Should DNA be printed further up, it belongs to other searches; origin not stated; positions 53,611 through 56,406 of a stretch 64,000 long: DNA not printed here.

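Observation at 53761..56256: Orphan single-chain nuclease-methyltransferase-TRD enzyme (Type IIG-like) next to decayed IS and tRNA-targeted insertions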

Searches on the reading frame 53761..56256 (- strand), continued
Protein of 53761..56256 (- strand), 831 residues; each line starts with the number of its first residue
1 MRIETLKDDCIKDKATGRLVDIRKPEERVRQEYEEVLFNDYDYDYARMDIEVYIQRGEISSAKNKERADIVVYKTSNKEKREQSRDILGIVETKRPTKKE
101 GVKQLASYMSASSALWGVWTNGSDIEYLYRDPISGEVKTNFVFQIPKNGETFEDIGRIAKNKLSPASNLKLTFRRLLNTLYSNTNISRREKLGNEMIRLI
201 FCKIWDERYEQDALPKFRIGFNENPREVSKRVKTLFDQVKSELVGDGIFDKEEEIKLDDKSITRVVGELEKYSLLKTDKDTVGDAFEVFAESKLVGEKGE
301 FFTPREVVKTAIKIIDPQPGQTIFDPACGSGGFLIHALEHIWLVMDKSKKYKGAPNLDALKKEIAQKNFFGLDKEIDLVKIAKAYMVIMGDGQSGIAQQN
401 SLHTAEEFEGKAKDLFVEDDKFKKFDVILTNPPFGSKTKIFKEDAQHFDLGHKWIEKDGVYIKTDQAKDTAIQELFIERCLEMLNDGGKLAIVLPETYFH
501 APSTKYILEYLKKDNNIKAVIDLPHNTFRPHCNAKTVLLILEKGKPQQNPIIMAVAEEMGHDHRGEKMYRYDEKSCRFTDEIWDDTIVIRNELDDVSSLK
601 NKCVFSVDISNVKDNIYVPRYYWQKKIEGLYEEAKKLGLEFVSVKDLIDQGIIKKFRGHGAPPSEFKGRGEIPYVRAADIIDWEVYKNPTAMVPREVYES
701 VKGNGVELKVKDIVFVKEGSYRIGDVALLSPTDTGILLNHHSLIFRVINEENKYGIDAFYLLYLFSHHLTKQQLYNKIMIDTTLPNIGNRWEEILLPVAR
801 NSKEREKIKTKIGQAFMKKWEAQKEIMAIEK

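Call 36: fold_search(model_id=the predicted structure, library=pdb)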
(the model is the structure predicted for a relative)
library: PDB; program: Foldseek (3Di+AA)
matches with E <= 10: 1302; with E <= 0.001: 325
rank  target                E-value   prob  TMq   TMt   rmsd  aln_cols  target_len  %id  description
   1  8w0p_A                1.8e-24  1.00  0.37  0.34  12.0       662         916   22  BsaXI -- Type IIB R-M system (released 2024-10-30)
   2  8w2p_A                5.2e-24  1.00  0.37  0.34  16.5       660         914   22  BsaXI-DNA complex I (released 2024-10-30)
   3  8w2q_B                9.0e-23  1.00  0.39  0.35  16.7       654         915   22  BsaXI-DNA complex II (released 2024-10-30)
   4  7eew_A                5.9e-20  1.00  0.36  0.48  24.8       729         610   14  Crystal structure of the intact MTase from Vibrio vulnificus YJ016 in complex with the DNA-mimicking Ocr protein and t (released 2022-03-23)
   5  3s1s                  5.2e-19  1.00  0.39  0.37  14.4       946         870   12  Characterization and crystal structure of the type IIG restriction endonuclease BpuSI (released 2011-07-13)
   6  2okc_B                1.5e-18  1.00  0.33  0.60   7.0       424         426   24  Crystal structure of Type I restriction enzyme StySJI M protein (NP_813429.1) from Bacteroides thetaiotaomicron VPI-54 (released 2007-01-30)
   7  2okc_A                1.8e-18  1.00  0.33  0.59   7.2       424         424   23  Crystal structure of Type I restriction enzyme StySJI M protein (NP_813429.1) from Bacteroides thetaiotaomicron VPI-54 (released 2007-01-30)
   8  5ybb_A                1.4e-17  1.00  0.37  0.59  10.2       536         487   18  Structural basis underlying complex assembly andconformational transition of the type I R-M system (released 2017-11-29)
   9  7lni_A                5.2e-17  1.00  0.34  0.48   9.8       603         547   15  SeMet CamA Adenine Methyltransferase Complexed to Cognate Substrate DNA (released 2021-05-19)
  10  7lnj_C                6.5e-17  1.00  0.34  0.49   9.7       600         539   15  CamA Adenine Methyltransferase Complexed to Cognate Substrate DNA (released 2021-05-19)
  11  3ufb                  7.9e-17  1.00  0.36  0.57   7.0       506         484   18  Crystal structure of a modification subunit of a putative type I restriction enzyme from Vibrio vulnificus YJ016 (released 2012-11-07)
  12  7rfm_C                7.9e-17  1.00  0.34  0.49   9.3       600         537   14  CamA Adenine Methyltransferase Complexed to Cognate Substrate DNA and Inhibitor EPZ004777 (released 2021-09-15)
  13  7lt5_C                8.4e-17  1.00  0.35  0.49   9.8       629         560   15  CamA Adenine Methyltransferase Complexed to Cognate Substrate DNA and Cofactor SAH (released 2021-05-19)
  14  7lt5_A                1.1e-16  1.00  0.35  0.49  10.4       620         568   15  CamA Adenine Methyltransferase Complexed to Cognate Substrate DNA and Cofactor SAH (released 2021-05-19)
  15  7lni_C                1.3e-16  1.00  0.35  0.50   9.5       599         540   14  SeMet CamA Adenine Methyltransferase Complexed to Cognate Substrate DNA (released 2021-05-19)
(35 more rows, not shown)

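Call 39: search_protein_representatives(protein=window:53761-56256:-)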
Query: 831 residues. Proteins with E-value up to 0.001 (for the whole library): 9773; up to 1e-10: 3262; up to 1e-30: 723. The best 150 are listed.
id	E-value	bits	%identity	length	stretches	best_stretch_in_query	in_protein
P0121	0.0e+00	1070.9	57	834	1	12-829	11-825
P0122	2.1e-293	991.9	56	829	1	12-826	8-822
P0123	3.3e-244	829.2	51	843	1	5-814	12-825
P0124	1.1e-208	711.7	47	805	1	24-816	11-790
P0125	1.7e-205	701.1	43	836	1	6-830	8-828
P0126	3.9e-190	650.3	46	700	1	150-824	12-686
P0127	9.6e-187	639.1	42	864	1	25-826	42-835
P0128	1.4e-177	608.8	41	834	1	22-826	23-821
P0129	1.5e-175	602.0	57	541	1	11-490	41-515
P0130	1.7e-172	592.0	39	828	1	13-826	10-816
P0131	4.4e-170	584.0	55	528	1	124-605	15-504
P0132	2.5e-165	568.3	42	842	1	7-829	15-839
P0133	1.2e-162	559.4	44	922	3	85-594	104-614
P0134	1.5e-152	526.0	52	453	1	386-829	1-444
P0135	4.3e-152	524.5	42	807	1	12-814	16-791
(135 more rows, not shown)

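Call 45: find_related_loci(query=A1, collection=genome_contigs, flank=7000)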
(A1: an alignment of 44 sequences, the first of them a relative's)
Query A1 (831 aa) in genome_contigs; peptide patterns used: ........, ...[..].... (x = any residue, [..] = any of these).
193 stretches matched a pattern; 147 encode a relative of the query (tblastn E <= 1e-3); the best 80 are kept; 80 distinct loci.
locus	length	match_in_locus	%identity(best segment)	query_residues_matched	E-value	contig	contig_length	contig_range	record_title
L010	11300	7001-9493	69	1-829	0e+0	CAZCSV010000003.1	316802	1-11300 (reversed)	MAG TPA_asm: uncultured Ignavibacteriaceae bacterium isolate binchicken_co44_166 genome assembly, contig: NODE_20_length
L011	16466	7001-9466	68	6-826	0e+0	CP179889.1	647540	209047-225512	MAG: Candidatus Nealsonbacteria bacterium isolate ER8H12parc2 chromosome, complete genome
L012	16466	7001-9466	66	12-829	0e+0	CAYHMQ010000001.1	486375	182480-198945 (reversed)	MAG TPA_asm: uncultured Candidatus Saccharibacteria bacterium isolate ERP119705_co13_576 genome assembly, contig: NODE_2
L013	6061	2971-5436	66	12-829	0e+0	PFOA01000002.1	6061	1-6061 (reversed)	MAG: Candidatus Saccharibacteria bacterium CG_4_10_14_0_2_um_filter_52_9 CG_4_10_14_0.2_scaffold_7996_c, whole genome sh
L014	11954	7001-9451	66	13-826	0e+0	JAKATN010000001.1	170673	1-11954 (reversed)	MAG: Thermoplasmata archaeon isolate YP2.bin70 NODE_85_length_170673_cov_17.731369, whole genome shotgun sequence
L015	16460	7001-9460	64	12-826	0e+0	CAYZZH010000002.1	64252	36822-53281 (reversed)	MAG TPA_asm: uncultured Candidatus Saccharibacteria bacterium isolate SRP286056_co1_39 genome assembly, contig: NODE_413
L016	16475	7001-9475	67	4-826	0e+0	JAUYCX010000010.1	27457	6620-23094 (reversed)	MAG: Candidatus Omnitrophota bacterium isolate C20_maxbin.112_sub C20_k141_1194, whole genome shotgun sequence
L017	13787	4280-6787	64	1-831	0e+0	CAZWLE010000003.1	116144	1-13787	MAG TPA_asm: uncultured Candidatus Saccharibacteria bacterium isolate SRP292972_co3_120 genome assembly, contig: NODE_20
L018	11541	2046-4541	64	4-831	0e+0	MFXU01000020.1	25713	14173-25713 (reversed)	MAG: Candidatus Peribacteria bacterium RIFCSPHIGHO2_02_FULL_51_15 rifcsphigho2_02_scaffold_17810, whole genome shotgun s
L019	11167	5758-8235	71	6-829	0e+0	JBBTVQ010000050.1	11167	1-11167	MAG: Patescibacteria group bacterium isolate H51-bin042_1 H51_bin042_1_000000000050, whole genome shotgun sequence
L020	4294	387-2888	62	6-831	0e+0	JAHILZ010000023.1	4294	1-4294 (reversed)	MAG: Patescibacteria group bacterium isolate KR13_N2.mb.46 KR13_N2.mb.46_k141_85060, whole genome shotgun sequence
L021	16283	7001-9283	65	66-825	0e+0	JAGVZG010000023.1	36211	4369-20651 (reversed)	Candidatus Woesearchaeota archaeon isolate RIFCSPHIGHO2_02_FULL_30_43 rifcsphigho2_02_scaffold_1364, whole genome shotgu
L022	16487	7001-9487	60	3-826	0e+0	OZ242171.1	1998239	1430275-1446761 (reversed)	MAG: Gammaproteobacteria bacterium isolate 00cd0c7f-e825-4781-ad78-30b0695bc427 genome assembly, chromosome: 1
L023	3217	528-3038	58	6-829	0e+0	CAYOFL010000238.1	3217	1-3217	MAG TPA_asm: uncultured Ignavibacteria bacterium isolate binchicken_co211_253 genome assembly, contig: NODE_28850_length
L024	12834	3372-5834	58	13-831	0e+0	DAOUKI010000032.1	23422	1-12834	MAG TPA_asm: Dehalococcoidia bacterium isolate S5_319 k113_1417837, whole genome shotgun sequence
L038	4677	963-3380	56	22-829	0e+0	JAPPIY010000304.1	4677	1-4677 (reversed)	MAG: Oligoflexia bacterium isolate RHO2_bin_34 NODE_16387_length_4677_cov_5.261575, whole genome shotgun sequence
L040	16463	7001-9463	55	13-829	0e+0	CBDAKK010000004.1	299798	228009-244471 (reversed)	MAG: Spirochaetia bacterium isolate 39afed41-7713-49c8-b7fe-57fe8515de19 genome assembly, contig: contig_4, whole genome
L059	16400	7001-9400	49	12-826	0e+0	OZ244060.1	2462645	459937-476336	MAG: Nitrospirales bacterium isolate 0e4000e4-4fa3-4ae7-86ba-393fbf4ea046 genome assembly, chromosome: 1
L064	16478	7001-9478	50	3-828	0e+0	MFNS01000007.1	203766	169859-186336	MAG: Candidatus Levybacteria bacterium RIFCSPHIGHO2_01_FULL_40_16 rifcsphigho2_01_scaffold_68, whole genome shotgun sequ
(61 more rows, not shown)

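Call 69: find_encoding_contigs(protein=P0005, flank=4000, max_places=4)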
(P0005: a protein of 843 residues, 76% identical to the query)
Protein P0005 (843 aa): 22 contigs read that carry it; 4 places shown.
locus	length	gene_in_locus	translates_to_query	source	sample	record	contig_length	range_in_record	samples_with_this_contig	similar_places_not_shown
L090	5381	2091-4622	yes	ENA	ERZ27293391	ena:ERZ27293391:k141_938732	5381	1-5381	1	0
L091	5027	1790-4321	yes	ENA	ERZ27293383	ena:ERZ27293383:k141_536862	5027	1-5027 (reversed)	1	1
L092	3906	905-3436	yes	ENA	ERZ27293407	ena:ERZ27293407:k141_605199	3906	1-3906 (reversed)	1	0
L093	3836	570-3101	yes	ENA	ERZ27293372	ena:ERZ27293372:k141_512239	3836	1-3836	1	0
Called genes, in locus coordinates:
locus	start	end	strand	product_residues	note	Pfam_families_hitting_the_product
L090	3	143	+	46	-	?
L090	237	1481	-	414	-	PF00665:rve (weak)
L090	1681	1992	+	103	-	-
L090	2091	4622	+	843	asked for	PF13588:HSDR_N_2, PF02384:N6_Mtase, PF01170:UPF0020, PF07669:Eco57I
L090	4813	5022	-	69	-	PF13560:HTH_31 (weak), PF12844:HTH_19, PF13443:HTH_26 (weak), PF01381:HTH_3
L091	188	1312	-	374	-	PF00872:Transposase_mut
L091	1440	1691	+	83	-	-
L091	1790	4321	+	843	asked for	PF13588:HSDR_N_2, PF02384:N6_Mtase, PF01170:UPF0020, PF07669:Eco57I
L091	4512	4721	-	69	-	PF13560:HTH_31 (weak), PF12844:HTH_19, PF13443:HTH_26 (weak), PF01381:HTH_3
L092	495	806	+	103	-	-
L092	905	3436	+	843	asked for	PF13588:HSDR_N_2, PF02384:N6_Mtase, PF01170:UPF0020, PF07669:Eco57I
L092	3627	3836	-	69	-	PF13560:HTH_31 (weak), PF12844:HTH_19, PF13443:HTH_26 (weak), PF01381:HTH_3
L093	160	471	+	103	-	-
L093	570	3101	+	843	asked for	PF13588:HSDR_N_2, PF02384:N6_Mtase, PF01170:UPF0020, PF07669:Eco57I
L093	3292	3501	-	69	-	PF13560:HTH_31 (weak), PF12844:HTH_19, PF13443:HTH_26 (weak), PF01381:HTH_3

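Call 70: find_encoding_contigs(protein=P0011, flank=4000, max_places=2)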
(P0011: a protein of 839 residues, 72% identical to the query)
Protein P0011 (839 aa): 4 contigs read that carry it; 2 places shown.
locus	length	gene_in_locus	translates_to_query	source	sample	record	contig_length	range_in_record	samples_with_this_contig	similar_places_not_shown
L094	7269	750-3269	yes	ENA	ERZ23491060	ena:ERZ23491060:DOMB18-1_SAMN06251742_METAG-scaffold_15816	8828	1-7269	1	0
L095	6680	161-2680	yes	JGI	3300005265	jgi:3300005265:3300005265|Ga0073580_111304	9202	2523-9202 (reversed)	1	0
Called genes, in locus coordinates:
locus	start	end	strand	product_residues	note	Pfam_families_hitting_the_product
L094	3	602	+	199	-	?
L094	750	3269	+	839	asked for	PF13588:HSDR_N_2, PF02384:N6_Mtase, PF01170:UPF0020, PF07669:Eco57I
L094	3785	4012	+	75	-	-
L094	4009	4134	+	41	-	-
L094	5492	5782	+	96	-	-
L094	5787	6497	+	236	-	-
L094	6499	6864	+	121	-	-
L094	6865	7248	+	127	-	-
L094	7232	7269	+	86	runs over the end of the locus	-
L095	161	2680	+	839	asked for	PF13588:HSDR_N_2, PF02384:N6_Mtase, PF01170:UPF0020, PF07669:Eco57I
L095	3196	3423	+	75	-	-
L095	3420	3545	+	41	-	-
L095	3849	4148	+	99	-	-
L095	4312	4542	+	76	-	-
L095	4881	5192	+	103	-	-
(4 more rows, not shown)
